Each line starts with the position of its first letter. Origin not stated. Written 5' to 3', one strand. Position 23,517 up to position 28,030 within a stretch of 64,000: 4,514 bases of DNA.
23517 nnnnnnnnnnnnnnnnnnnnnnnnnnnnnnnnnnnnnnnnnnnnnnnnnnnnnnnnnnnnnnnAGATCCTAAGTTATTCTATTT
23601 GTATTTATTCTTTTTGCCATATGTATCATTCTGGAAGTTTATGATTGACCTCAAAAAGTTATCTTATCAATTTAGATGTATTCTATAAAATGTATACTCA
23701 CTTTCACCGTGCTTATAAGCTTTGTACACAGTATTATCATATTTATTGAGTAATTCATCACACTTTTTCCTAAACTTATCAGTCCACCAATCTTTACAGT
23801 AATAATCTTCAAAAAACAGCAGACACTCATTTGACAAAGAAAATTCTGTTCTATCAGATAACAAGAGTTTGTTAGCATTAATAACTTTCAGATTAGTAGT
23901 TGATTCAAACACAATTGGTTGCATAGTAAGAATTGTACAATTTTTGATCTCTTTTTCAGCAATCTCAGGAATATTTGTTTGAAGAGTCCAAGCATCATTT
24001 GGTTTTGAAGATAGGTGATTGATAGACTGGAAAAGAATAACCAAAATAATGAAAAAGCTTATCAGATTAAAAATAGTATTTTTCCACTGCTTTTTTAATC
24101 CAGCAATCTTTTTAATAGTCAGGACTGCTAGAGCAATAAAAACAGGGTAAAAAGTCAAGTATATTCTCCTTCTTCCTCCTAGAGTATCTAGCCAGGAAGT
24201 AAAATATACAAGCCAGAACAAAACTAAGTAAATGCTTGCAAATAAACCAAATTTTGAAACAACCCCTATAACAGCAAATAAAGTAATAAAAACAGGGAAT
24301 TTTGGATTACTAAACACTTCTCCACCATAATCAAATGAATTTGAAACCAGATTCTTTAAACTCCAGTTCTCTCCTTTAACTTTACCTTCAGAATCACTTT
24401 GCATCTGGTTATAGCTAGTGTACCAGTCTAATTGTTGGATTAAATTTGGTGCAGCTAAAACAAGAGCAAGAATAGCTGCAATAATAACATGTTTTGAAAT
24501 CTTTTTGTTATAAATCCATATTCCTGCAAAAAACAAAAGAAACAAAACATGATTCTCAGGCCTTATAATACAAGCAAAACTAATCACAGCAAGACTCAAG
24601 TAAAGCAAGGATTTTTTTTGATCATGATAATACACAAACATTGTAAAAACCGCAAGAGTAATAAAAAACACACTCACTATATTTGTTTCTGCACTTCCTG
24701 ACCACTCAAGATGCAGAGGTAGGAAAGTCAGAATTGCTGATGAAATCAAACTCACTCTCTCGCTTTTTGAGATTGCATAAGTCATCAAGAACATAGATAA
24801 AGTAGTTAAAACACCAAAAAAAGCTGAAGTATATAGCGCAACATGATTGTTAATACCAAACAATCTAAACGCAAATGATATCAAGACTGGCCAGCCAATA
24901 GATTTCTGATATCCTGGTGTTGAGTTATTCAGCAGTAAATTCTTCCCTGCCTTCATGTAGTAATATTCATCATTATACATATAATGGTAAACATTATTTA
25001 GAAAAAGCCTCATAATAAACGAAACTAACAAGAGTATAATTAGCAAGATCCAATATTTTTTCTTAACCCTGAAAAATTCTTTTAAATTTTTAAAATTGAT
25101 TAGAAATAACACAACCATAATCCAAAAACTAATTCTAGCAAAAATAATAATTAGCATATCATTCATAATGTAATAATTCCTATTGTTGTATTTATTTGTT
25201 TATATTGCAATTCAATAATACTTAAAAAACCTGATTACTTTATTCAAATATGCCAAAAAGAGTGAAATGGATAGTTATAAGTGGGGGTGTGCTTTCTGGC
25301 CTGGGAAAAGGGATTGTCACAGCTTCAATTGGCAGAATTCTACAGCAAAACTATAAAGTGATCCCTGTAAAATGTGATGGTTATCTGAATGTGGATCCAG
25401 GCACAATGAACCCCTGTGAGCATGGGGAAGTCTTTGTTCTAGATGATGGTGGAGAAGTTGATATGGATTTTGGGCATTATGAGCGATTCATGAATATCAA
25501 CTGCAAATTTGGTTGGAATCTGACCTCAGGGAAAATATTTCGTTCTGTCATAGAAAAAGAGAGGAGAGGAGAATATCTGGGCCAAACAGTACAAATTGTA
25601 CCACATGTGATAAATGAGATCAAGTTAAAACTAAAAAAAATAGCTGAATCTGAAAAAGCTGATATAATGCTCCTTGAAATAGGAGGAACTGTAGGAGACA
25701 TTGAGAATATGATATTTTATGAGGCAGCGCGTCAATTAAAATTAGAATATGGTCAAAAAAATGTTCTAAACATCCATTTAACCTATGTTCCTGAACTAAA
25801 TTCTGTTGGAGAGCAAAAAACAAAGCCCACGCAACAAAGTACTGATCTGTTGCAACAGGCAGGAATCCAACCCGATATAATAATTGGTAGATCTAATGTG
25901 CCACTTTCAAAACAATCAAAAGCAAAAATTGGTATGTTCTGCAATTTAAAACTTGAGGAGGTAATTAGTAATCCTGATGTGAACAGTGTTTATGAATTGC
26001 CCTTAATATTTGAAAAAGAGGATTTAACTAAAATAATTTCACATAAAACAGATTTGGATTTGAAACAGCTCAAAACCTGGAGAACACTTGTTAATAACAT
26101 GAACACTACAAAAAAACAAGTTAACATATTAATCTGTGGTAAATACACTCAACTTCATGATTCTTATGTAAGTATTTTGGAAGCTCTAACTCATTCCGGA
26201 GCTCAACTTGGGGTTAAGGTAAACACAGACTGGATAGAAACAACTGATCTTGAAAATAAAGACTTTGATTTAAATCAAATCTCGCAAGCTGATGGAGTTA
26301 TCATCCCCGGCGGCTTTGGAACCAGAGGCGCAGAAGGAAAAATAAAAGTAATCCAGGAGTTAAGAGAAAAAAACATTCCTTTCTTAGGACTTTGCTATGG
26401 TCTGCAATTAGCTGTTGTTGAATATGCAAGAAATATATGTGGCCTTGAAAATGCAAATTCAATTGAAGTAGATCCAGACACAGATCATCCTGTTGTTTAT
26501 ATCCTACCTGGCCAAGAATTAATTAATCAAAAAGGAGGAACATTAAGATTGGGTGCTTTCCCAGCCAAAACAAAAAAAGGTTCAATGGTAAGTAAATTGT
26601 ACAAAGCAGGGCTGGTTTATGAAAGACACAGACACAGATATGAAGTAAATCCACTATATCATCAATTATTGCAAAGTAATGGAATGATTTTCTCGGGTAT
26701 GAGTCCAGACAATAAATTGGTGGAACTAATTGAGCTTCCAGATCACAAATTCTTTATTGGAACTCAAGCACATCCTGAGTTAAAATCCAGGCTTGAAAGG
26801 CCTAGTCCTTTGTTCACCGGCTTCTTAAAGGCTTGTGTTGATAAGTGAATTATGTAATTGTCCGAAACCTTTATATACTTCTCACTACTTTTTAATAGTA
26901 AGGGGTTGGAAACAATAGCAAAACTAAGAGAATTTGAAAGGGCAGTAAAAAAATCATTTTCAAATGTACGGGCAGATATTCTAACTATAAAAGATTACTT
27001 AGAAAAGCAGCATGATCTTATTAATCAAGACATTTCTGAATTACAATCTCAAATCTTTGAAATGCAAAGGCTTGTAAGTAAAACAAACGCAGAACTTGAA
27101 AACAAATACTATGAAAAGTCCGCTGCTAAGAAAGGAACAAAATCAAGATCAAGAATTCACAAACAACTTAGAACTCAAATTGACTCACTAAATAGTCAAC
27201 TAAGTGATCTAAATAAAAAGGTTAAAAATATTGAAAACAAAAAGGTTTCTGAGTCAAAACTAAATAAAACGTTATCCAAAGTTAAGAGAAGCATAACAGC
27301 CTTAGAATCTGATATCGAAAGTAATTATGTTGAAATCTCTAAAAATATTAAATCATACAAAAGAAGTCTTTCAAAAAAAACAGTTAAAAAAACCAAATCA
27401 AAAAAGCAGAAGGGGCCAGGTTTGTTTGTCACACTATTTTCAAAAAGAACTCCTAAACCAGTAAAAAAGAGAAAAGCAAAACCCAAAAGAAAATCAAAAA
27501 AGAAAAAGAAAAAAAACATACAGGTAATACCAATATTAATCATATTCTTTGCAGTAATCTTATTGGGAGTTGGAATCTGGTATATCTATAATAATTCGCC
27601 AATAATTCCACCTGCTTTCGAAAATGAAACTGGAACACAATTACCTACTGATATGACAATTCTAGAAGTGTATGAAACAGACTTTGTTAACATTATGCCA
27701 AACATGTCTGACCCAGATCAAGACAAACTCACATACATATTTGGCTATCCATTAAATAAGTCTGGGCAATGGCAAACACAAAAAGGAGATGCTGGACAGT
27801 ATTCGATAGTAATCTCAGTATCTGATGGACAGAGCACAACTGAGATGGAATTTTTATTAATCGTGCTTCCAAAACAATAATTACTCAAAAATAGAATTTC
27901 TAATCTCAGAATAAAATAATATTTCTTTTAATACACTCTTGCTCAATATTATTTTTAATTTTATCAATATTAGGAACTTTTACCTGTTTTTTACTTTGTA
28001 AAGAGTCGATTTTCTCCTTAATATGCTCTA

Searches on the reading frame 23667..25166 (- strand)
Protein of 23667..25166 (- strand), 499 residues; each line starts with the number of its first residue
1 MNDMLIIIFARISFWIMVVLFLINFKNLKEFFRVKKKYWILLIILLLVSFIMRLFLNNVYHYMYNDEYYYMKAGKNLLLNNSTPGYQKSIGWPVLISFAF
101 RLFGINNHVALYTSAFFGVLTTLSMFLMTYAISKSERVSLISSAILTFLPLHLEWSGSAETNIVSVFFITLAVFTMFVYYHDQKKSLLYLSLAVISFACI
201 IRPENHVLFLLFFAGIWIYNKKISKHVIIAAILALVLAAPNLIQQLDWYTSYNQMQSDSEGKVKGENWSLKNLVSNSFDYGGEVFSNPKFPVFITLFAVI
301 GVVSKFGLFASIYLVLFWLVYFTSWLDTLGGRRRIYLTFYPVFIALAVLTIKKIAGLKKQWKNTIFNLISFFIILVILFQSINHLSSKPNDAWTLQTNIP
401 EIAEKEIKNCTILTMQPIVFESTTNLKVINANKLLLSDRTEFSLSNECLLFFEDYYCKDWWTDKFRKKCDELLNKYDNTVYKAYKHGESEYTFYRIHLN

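Call 33: search_protein_families(library=pfam, proteins=[window:23667-25166:-], max_evalue=0.001)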
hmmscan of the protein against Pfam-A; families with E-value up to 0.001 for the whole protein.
window:23667-25166:- (499 aa): 2 families
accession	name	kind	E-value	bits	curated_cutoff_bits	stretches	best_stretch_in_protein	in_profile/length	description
PF13231.12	PMT_2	-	3.8e-08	34.1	26.1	1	92-243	6-159/160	Dolichyl-phosphate-mannose-protein mannosyltransferase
PF09913.15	DUF2142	-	0.00017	20.9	30.1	1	101-383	114-369/395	Predicted membrane protein (DUF2142)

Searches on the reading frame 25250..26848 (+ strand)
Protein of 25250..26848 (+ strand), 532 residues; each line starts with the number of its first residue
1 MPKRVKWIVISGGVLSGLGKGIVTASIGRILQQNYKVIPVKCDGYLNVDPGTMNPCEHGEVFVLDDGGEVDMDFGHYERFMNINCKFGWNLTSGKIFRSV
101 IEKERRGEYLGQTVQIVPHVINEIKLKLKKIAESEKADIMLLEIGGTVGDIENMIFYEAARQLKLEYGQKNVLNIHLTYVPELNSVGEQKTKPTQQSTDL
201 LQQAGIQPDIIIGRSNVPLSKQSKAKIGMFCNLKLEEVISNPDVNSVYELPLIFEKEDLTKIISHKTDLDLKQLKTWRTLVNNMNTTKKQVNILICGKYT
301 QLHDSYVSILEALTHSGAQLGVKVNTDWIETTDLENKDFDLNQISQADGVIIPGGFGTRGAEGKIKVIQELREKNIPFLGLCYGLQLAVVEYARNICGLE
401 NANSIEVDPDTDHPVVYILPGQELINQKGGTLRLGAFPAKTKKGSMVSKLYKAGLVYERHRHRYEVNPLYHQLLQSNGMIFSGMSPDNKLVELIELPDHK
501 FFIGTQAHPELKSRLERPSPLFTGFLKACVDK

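Call 53: search_protein_families(library=pfam, proteins=[window:25250-26848:+], max_evalue=0.001)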
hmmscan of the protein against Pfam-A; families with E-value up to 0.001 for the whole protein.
window:25250-26848:+ (532 aa): 4 families
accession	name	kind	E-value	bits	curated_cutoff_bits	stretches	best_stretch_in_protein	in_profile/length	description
PF06418.20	CTP_synth_N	-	6e-111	370.5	26.1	1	6-267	1-263/265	CTP synthase N-terminus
PF00117.34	GATase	-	2.7e-36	125.5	22.8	1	302-527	2-189/190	Glutamine amidotransferase class-I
PF07722.19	Peptidase_C26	-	1.6e-06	28.5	20.5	1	364-510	94-219/219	Peptidase C26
PF01656.29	CbiA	-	0.00028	21.3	25.4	1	16-270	8-54/125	CobQ/CobB/MinD/ParA nucleotide binding domain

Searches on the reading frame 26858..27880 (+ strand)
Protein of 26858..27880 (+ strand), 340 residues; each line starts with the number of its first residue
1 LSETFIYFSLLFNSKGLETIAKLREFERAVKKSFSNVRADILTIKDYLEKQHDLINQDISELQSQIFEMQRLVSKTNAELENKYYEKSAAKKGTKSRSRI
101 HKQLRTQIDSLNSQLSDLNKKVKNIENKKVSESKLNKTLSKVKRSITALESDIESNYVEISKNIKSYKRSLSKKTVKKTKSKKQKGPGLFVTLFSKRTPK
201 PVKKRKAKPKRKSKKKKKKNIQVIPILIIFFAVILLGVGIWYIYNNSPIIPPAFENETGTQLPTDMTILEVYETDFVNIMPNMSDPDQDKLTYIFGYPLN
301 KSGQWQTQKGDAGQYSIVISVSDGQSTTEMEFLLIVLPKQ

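Call 53: search_protein_families(library=pfam, proteins=[window:26858-27880:+], max_evalue=0.001)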
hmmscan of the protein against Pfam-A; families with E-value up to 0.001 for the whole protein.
window:26858-27880:+ (340 aa): 2 families
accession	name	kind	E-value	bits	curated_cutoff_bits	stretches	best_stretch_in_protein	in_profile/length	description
PF04513.17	Baculo_PEP_C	-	5e-06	27.1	38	0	55-127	36-106/140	Baculovirus polyhedron envelope protein, PEP, C terminus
PF14362.11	DUF4407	-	0.00082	19.2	31.3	0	40-121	131-206/297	Domain of unknown function (DUF4407)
